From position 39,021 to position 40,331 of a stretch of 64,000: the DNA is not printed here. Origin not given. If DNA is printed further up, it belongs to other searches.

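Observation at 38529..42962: Five-gene array of two interleaved paralog families: TM-anchored proteins and Cys-rich lipoproteins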

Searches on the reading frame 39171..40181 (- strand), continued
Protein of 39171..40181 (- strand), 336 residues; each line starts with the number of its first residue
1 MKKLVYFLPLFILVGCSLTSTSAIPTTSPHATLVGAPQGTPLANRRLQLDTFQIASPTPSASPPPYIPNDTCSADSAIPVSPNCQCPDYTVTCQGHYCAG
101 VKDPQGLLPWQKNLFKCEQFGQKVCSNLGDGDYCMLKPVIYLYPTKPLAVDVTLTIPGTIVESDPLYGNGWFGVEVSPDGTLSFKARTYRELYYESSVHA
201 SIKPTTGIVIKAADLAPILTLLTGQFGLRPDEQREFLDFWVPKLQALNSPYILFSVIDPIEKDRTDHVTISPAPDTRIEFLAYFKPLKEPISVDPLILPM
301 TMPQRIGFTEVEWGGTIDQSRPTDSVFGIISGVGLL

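Call 39: fold_search(model_id=the predicted structure, library=pdb)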
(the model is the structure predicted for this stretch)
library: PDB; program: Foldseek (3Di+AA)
matches with E <= 10: 141; with E <= 0.001: 0
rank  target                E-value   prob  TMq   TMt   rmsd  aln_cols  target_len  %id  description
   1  2awa_D                3.0e-01  0.07  0.12  0.11  15.9       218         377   11  Crystal structure of DNA polymerase III, beta chain (EC 2.7.7.7) (np_344555.1) from STREPTOCOCCUS PNEUMONIAE TIGR4 at  (released 2005-09-20)
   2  2vnv_A                8.3e-01  0.04  0.11  0.22  13.1       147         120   12  Crystal structure of BclA lectin from burkholderia cenocepacia in complex with alpha-methyl-mannoside at 1.7 Angstrom  (released 2008-04-08)
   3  2awa_A                1.2e+00  0.03  0.11  0.10  15.2       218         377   13  Crystal structure of DNA polymerase III, beta chain (EC 2.7.7.7) (np_344555.1) from STREPTOCOCCUS PNEUMONIAE TIGR4 at  (released 2005-09-20)
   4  8xla_A                1.2e+00  0.02  0.08  0.07  14.9       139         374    9  Mismatch Repair Complex (released 2025-04-16)
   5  9y6s_5K               1.3e+00  0.02  0.12  0.11  18.6       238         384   10  96-nm repeat of the Leishmania tarentolae doublet microtubule (released 2025-12-17)
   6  4xom_C                1.3e+00  0.10  0.10  0.15   8.0        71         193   11  Coenzyme F420:L-glutamate ligase (FbiB) from Mycobacterium tuberculosis (C-terminal domain). (released 2016-02-17)
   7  2owo_A                1.3e+00  0.01  0.07  0.05  15.5       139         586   10  Last Stop on the Road to Repair: Structure of E.coli DNA Ligase Bound to Nicked DNA-Adenylate (released 2007-05-15)
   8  4gwn_A                1.7e+00  0.01  0.08  0.06  14.0       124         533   11  Crystal structure of human mature meprin beta (released 2012-09-19)
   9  6deg_A                1.8e+00  0.04  0.10  0.10  13.6       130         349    9  Crystal structure of a DNA polymerase III subunit beta DnaN sliding clamp from Bartonella birtlesii LL-WM9 (released 2018-05-30)
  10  2awa_B                1.8e+00  0.03  0.13  0.11  15.3       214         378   11  Crystal structure of DNA polymerase III, beta chain (EC 2.7.7.7) (np_344555.1) from STREPTOCOCCUS PNEUMONIAE TIGR4 at  (released 2005-09-20)
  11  8xla_B                1.8e+00  0.01  0.06  0.06  20.1       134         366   10  Mismatch Repair Complex (released 2025-04-16)
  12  4xoq_C                1.9e+00  0.08  0.10  0.15   8.0        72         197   10  F420 complex of coenzyme F420:L-glutamate ligase (FbiB) from Mycobacterium tuberculosis (C-terminal domain) (released 2016-02-17)
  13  2r1i_A                1.9e+00  0.04  0.10  0.18  11.2        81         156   15  Crystal structure of putative acetyltransferase (YP_831484.1) from Arthrobacter sp. FB24 at 1.65 A resolution (released 2007-09-11)
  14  2ouj                  2.2e+00  0.02  0.07  0.10   9.3        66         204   15  The crystal structure of the Thrombospondin-1 N-terminal domain in complex with fractionated Heparin DP8 (released 2008-01-08)
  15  8xla_E                2.2e+00  0.02  0.08  0.08  15.8       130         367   12  Mismatch Repair Complex (released 2025-04-16)
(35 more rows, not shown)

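Call 42: search_protein_families(library=pfam, proteins=[L024:137-1876:+, L026:3777-5543:+, L044:3621-5540:+, L059:710-2668:+, L060:3663-5555:+, L023:4326-5573:+, L034:4143-5579:+, L037:992-2494:+, L040:4038-5579:+, L057:3337-4887:+], max_evalue=0.01)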
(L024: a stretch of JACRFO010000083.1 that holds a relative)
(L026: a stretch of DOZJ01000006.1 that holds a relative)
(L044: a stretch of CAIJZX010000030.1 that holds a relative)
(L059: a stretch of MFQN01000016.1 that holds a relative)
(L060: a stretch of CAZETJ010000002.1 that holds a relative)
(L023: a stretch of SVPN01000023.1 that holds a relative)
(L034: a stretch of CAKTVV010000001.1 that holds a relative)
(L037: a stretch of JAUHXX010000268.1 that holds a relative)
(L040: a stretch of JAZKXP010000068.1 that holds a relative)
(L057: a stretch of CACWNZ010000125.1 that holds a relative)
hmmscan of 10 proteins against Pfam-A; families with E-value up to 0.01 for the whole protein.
L024:137-1876:+ (579 aa): 0 families

L026:3777-5543:+ (588 aa): 0 families

L044:3621-5540:+ (639 aa): 0 families

L059:710-2668:+ (652 aa): 0 families

L060:3663-5555:+ (630 aa): 0 families

L023:4326-5573:+ (415 aa): 1 family
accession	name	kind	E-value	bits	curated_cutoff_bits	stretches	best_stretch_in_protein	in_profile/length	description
PF11518.13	DUF3221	-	2.2e-05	25.1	26.4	1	81-127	32-78/82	Protein of unknown function (DUF3221)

L034:4143-5579:+ (478 aa): 1 family
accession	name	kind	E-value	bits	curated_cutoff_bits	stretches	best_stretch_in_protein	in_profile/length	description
PF11518.13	DUF3221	-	2.8e-05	24.8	26.4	1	133-194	11-80/82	Protein of unknown function (DUF3221)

L037:992-2494:+ (500 aa): 0 families

L040:4038-5579:+ (513 aa): 2 families
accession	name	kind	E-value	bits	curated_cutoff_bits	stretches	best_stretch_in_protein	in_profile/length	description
PF08238.18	Sel1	-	9e-37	124.6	30.7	4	56-88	4-36/36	Sel1 repeat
PF13174.12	TPR_6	-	6.8e-05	23.7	26.3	0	127-155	2-26/33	Tetratricopeptide repeat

L057:3337-4887:+ (516 aa): 0 families

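Call 43: search_protein_families(library=pfam, proteins=[P0124, P0193, P0160, P0218, P0224, P0204, P0191, P0141, L006:4638-5978:-, L008:1665-3068:+], max_evalue=0.01)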
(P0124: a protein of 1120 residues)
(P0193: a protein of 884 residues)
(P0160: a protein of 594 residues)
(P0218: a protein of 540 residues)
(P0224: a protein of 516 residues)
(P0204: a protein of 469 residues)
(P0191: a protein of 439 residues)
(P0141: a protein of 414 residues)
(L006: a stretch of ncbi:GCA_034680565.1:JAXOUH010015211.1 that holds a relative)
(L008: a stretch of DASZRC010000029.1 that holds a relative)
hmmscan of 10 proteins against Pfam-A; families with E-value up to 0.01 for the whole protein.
P0124 (1120 aa): 8 families
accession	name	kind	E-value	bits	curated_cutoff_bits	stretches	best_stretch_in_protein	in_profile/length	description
PF12796.13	Ank_2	-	1.5e-42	144.5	27.3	3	38-132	1-90/90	Ankyrin repeats (3 copies)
PF00023.36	Ank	-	3.5e-31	105.9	21.1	2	820-850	2-32/33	Ankyrin repeat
PF13637.12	Ank_4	-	7.2e-28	96.5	22.7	2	38-87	1-50/50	Ankyrin repeats (many copies)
PF13606.12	Ank_3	-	2.3e-25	85.9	22.3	0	820-847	2-29/30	Ankyrin repeat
PF13857.12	Ank_5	-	1.5e-20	73.5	27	2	88-138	3-52/56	Ankyrin repeats (many copies)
PF00123.25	Hormone_2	-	2.9e-07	30.7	21.2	0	1017-1029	5-17/28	Peptide hormone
PF24521.3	Ank_KRIT1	-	7.9e-07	29.3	80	0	422-519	28-123/149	KRIT1 ankyrin-repeats domain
PF13646.12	HEAT_2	-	0.00043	20.9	27.7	0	550-592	35-74/88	HEAT repeats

P0193 (884 aa): 2 families
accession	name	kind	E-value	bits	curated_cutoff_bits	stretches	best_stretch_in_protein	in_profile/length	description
PF17210.9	SdrD_B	-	1.2e-07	32.3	29.7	1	456-514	6-66/112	SdrD B-like domain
PF13620.12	CarboxypepD_reg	-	0.0088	16.8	32.3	0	468-517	8-59/82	Carboxypeptidase regulatory-like domain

P0160 (594 aa): 0 families

P0218 (540 aa): 2 families
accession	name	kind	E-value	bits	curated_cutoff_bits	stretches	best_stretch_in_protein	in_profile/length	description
PF00092.34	VWA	-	6.6e-14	52.9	23.8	1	84-266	4-173/174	von Willebrand factor type A domain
PF13519.12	VWA_2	-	1.8e-07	32.2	27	1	84-196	3-107/107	von Willebrand factor type A domain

P0224 (516 aa): 0 families

P0204 (469 aa): 0 families

P0191 (439 aa): 0 families

P0141 (414 aa): 0 families

L006:4638-5978:- (446 aa): 0 families

L008:1665-3068:+ (467 aa): 0 families

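Call 44: search_protein_families(library=ncbifam, proteins=[L041:4917-5543:+, L041:5540-6160:+, L076:4908-5543:+, L085:4905-5540:+, L086:4917-5540:+, L083:4914-5540:+, L046:4908-5537:+, L065:4611-5558:+, L025:481-1101:+, L069:4383-5549:+], max_evalue=1)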
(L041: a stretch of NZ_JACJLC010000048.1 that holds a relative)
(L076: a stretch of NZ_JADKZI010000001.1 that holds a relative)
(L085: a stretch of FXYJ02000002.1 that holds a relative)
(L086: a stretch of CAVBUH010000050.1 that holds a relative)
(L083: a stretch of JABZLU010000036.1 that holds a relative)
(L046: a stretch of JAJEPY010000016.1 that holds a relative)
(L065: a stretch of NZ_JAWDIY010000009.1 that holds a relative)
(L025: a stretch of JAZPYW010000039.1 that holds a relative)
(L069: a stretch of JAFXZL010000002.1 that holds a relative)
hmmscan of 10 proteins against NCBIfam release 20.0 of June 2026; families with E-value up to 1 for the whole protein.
L041:4917-5543:+ (208 aa): 1 family
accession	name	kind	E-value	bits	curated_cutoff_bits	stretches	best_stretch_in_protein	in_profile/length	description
NF047847.2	SS_mature_LptM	equivalog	0.21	11.7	27.7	1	3-22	3-21/31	LPS translocon maturation chaperone LptM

L041:5540-6160:+ (206 aa): 5 families
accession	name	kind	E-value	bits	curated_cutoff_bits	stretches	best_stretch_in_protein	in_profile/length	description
NF047847.2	SS_mature_LptM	equivalog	0.0023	18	27.7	1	1-19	1-22/31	LPS translocon maturation chaperone LptM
NF045974.1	conju_CD1108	subfamily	0.0057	16.5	100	1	116-170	118-169/190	CD1108 family mobile element protein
NF008637.1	PRK11627.1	equivalog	0.038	13.5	242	1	1-48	2-49/192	hypothetical protein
NF047408.1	SA0632_fam_LP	equivalog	0.045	13.4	70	1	1-20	1-21/68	SA0632 family lipoprotein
NF041428.1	TrsH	subfamily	0.33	11.1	150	1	1-20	1-21/149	TrsH/TraH family protein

L076:4908-5543:+ (211 aa): 3 families
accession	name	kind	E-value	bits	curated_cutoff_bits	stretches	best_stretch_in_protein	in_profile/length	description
NF045974.1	conju_CD1108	subfamily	0.0047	16.7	100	1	134-189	130-183/190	CD1108 family mobile element protein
NF009121.0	PRK12473.1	subfamily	0.086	12.4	241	1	1-46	1-45/198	hypothetical protein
NF047847.2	SS_mature_LptM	equivalog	0.8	9.8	27.7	0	1-21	1-20/31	LPS translocon maturation chaperone LptM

L085:4905-5540:+ (211 aa): 0 families

L086:4917-5540:+ (207 aa): 0 families

L083:4914-5540:+ (208 aa): 0 families

L046:4908-5537:+ (209 aa): 7 families
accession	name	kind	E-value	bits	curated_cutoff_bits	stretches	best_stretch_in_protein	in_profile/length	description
NF047847.2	SS_mature_LptM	equivalog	0.0042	17.1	27.7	1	1-22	1-22/31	LPS translocon maturation chaperone LptM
NF058647.1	lipo_LytA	equivalog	0.043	14.1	110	1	1-28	1-26/107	acidic lipoprotein LytA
NF047408.1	SA0632_fam_LP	equivalog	0.063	12.9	70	1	1-27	1-26/68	SA0632 family lipoprotein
NF046096.1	ABUW_2363_fam_LP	equivalog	0.073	12.2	300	1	4-41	3-40/299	ABUW_2363 family tetratricopeptide repeat lipoprotein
TIGR00414.1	serS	equivalog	0.077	12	301.65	1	108-144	169-205/418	serine--tRNA ligase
NF050142.1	PG1828_fam_lipo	equivalog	0.15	12.8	50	1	1-27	1-27/59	PG1828 family lipoprotein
NF033216.1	lipo_YgdI_YgdR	subfamily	0.22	11.5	42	1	2-22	1-21/71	YgdI/YgdR family lipoprotein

L065:4611-5558:+ (315 aa): 0 families

L025:481-1101:+ (206 aa): 2 families
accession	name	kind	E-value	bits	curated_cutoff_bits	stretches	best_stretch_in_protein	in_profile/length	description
NF053773.1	BSAP5i_fam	equivalog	0.0064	16.5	150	1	1-24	1-24/135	BSAP-5i family immunity protein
TIGR01781.1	Trep_dent_lipo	paralog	0.0071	15.4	294.45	1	4-50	6-55/412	clustered-type lipoprotein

L069:4383-5549:+ (388 aa): 1 family
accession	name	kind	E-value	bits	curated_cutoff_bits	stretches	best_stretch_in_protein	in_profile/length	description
NF010018.0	PRK13495.1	equivalog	0.13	12.4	243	1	100-143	105-149/159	chemoreceptor glutamine deamidase CheD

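Call 45: search_protein_families(library=pfam, proteins=[L041:4917-5543:+, L041:5540-6160:+, L076:4908-5543:+, L085:4905-5540:+, L086:4917-5540:+, L083:4914-5540:+, L046:4908-5537:+, L065:4611-5558:+, L025:481-1101:+, L069:4383-5549:+], max_evalue=1)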
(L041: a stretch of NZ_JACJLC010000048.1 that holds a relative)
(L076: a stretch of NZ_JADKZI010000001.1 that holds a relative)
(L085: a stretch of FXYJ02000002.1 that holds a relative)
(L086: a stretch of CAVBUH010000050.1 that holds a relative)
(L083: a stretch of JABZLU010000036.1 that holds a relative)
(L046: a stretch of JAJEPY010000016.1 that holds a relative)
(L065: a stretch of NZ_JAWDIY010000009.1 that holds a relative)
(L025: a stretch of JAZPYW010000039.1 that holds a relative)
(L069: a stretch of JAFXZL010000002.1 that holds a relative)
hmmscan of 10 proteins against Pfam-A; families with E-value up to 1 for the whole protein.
L041:4917-5543:+ (208 aa): 0 families

L041:5540-6160:+ (206 aa): 2 families
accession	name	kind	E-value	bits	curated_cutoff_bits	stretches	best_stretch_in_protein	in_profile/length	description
PF08139.17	LPAM_1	-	0.0013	19.4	20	1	1-17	1-17/18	Prokaryotic membrane lipoprotein lipid attachment site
PF13627.12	LptM_cons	-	0.048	14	27.3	1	7-19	4-16/23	LPS-assembly lipoprotein LptM, conserved region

L076:4908-5543:+ (211 aa): 0 families

L085:4905-5540:+ (211 aa): 0 families

L086:4917-5540:+ (207 aa): 0 families

L083:4914-5540:+ (208 aa): 0 families

L046:4908-5537:+ (209 aa): 1 family
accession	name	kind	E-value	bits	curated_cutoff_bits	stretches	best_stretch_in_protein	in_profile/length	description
PF08119.16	Toxin_31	-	0.18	12.1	25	1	23-37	3-17/37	Scorpion acidic alpha-KTx toxin family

L065:4611-5558:+ (315 aa): 0 families

L025:481-1101:+ (206 aa): 2 families
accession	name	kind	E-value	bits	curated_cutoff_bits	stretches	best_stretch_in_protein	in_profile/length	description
PF09710.15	Trep_dent_lipo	-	0.024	14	25.3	1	4-26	3-25/397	Treponema clustered lipoprotein (Trep_dent_lipo)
PF13648.12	Lipocalin_4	-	0.027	15.8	22.4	1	38-96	21-80/89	Lipocalin-like domain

L069:4383-5549:+ (388 aa): 0 families
